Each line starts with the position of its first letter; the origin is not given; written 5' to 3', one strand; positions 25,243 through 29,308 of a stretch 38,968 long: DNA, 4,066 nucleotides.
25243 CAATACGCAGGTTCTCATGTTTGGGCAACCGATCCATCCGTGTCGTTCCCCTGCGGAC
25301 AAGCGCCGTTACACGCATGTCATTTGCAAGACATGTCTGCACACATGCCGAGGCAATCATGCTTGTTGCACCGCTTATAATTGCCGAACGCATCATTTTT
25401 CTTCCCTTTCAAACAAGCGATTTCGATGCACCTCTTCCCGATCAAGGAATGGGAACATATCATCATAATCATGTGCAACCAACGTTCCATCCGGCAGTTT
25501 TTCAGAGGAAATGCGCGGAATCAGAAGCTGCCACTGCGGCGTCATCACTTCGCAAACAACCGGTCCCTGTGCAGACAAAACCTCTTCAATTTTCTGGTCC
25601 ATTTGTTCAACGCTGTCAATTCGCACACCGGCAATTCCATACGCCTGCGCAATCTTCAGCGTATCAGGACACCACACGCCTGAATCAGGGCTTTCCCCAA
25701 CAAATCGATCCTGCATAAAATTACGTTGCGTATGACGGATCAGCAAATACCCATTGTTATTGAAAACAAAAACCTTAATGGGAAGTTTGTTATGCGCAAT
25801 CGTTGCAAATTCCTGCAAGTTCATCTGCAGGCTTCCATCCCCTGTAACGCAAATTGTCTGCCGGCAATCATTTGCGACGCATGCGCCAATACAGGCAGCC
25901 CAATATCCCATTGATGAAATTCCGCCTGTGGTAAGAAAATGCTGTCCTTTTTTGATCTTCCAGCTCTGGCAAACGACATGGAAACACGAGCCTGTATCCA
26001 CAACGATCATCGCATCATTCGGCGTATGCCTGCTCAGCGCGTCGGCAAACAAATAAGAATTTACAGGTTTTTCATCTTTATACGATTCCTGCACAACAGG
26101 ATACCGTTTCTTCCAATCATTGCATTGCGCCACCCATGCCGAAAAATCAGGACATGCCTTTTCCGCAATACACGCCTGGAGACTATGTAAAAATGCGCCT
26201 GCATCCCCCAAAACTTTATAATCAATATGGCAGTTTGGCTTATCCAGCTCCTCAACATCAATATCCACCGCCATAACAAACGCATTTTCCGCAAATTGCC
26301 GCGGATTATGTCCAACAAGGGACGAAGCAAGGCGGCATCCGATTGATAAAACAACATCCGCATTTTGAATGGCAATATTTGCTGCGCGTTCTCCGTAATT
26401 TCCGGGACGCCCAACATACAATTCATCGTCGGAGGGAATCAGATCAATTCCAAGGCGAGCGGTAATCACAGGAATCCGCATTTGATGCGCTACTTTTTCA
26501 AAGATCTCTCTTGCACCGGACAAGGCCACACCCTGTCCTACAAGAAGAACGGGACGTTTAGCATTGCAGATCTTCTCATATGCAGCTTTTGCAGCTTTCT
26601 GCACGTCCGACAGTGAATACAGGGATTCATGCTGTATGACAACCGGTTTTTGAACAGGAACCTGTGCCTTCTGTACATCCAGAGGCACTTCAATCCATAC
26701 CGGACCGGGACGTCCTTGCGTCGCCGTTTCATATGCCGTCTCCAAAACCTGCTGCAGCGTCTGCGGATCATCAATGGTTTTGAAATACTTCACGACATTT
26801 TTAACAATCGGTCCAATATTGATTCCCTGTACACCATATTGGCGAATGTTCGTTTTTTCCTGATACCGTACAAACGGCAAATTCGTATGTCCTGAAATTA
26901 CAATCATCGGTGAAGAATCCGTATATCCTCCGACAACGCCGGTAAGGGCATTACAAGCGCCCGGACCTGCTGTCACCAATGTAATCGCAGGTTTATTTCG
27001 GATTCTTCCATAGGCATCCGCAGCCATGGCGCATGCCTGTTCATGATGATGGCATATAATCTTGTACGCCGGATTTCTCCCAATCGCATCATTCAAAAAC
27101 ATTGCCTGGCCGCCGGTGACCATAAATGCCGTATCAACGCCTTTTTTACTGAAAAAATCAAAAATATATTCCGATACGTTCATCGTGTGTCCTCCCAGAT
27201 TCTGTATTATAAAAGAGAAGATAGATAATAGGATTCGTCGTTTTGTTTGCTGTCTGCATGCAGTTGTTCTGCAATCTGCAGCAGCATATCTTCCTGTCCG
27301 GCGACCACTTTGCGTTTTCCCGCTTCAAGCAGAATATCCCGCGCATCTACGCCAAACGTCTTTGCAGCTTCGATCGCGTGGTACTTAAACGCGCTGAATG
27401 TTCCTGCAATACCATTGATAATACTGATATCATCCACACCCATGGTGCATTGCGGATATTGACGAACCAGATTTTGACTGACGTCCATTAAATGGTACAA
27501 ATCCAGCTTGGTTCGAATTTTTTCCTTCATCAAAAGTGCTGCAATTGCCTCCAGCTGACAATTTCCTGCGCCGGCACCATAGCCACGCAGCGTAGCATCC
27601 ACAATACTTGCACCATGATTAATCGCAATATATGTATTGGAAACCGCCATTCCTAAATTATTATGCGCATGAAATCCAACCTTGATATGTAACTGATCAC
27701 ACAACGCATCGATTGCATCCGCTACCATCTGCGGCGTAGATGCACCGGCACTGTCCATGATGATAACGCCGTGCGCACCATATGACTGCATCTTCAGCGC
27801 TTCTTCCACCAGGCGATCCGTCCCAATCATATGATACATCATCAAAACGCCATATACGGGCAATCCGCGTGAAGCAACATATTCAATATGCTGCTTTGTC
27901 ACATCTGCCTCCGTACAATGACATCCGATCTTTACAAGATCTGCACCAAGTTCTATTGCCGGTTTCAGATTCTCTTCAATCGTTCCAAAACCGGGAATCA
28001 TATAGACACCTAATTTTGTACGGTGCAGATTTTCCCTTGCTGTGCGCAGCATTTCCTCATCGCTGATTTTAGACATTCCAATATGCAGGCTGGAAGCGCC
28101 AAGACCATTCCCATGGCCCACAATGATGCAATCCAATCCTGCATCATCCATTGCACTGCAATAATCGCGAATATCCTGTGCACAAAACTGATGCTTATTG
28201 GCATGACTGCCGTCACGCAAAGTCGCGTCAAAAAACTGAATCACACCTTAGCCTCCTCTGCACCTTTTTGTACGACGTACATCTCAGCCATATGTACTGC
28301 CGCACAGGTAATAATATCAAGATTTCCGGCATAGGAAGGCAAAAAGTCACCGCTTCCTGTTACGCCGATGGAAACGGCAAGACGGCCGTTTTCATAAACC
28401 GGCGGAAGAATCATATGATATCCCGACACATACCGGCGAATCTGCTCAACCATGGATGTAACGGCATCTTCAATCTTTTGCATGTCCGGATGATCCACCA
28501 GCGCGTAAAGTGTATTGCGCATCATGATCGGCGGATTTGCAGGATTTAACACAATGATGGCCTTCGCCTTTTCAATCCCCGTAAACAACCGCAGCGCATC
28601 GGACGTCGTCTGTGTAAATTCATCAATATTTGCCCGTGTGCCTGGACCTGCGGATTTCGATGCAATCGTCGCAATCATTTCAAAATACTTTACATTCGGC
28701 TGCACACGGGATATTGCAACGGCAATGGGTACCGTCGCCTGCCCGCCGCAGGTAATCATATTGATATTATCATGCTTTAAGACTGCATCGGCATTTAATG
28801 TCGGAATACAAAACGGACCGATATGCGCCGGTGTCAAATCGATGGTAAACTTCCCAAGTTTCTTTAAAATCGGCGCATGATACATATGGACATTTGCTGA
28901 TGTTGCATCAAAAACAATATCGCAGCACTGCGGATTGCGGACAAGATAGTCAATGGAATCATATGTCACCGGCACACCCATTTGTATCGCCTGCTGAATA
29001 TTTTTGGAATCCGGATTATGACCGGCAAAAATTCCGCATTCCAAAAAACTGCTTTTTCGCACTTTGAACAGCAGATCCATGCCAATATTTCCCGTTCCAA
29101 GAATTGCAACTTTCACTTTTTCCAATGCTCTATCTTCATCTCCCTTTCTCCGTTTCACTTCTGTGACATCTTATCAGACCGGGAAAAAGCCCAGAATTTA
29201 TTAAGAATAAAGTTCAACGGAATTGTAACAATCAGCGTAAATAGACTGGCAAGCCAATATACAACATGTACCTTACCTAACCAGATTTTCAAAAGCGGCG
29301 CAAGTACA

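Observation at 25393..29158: DmpF/DmpG (acetaldehyde dehydrogenase / 4-hydroxy-2-oxovalerate aldolase) pair embedded in a nucleotide-sugar operon, next to the ThDP enzyme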

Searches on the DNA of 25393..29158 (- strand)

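Call 44: search_dna_similar(query=window:25393-29158:-, collection=ecoli_genomes, mode=distant, max_rows=10)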
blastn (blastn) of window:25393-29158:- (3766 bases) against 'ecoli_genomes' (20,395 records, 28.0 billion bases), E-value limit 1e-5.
Records with a match: 3791; places in all: 3792; records where one place covers at least 80% of the query: 0.
Genomes with a match: 3786 of 5426; with a place that covers at least 80% of the query: 0. Places per genome that has any: lowest 1, median 1, highest 2. On chromosomes: 3783 places; on plasmids: 9.
Best place of each record, by identity: 60-80% 3791.
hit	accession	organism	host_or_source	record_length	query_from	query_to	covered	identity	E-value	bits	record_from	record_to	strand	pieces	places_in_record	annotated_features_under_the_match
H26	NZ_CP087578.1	Escherichia coli strain OSUCMP42NDM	Free-range White-tailed deer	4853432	395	647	7%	66.9%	3e-8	72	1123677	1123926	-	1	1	mhpF: acetaldehyde dehydrogenase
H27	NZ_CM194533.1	Escherichia coli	pressure-relief and ventilation ...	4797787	395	647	7%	66.9%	3e-8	72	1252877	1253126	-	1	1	mhpF: acetaldehyde dehydrogenase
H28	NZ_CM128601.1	Escherichia coli strain E300010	Homo sapiens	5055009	395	641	7%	68.5%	4e-13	88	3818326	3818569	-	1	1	mhpF: acetaldehyde dehydrogenase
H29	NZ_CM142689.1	Escherichia coli strain UID2309220033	Homo sapiens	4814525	395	641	7%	68.5%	4e-13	88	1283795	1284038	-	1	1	mhpF: acetaldehyde dehydrogenase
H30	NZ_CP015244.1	Escherichia coli O91 str. RM7190 strain RM7190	pig feces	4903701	391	641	7%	67.1%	3e-8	73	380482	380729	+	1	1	mhpF: acetaldehyde dehydrogenase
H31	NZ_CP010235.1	Escherichia coli strain S40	not applicable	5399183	391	641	7%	67.1%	3e-8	73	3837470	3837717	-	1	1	mhpF: acetaldehyde dehydrogenase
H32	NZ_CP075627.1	Escherichia coli strain P15-385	Homo sapiens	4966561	391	641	7%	67.1%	3e-8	73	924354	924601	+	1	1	mhpF: acetaldehyde dehydrogenase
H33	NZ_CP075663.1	Escherichia coli strain STEC2017-197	Homo sapiens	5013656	391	641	7%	67.1%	3e-8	73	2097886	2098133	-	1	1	mhpF: acetaldehyde dehydrogenase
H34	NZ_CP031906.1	Escherichia coli O91:H21 strain FWSEC0008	Homo sapiens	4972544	391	641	7%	67.1%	3e-8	73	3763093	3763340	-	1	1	mhpF: acetaldehyde dehydrogenase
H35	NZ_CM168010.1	Escherichia coli strain PEC395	Sus scrofa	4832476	391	641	7%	67.1%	3e-8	73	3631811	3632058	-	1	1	mhpF: acetaldehyde dehydrogenase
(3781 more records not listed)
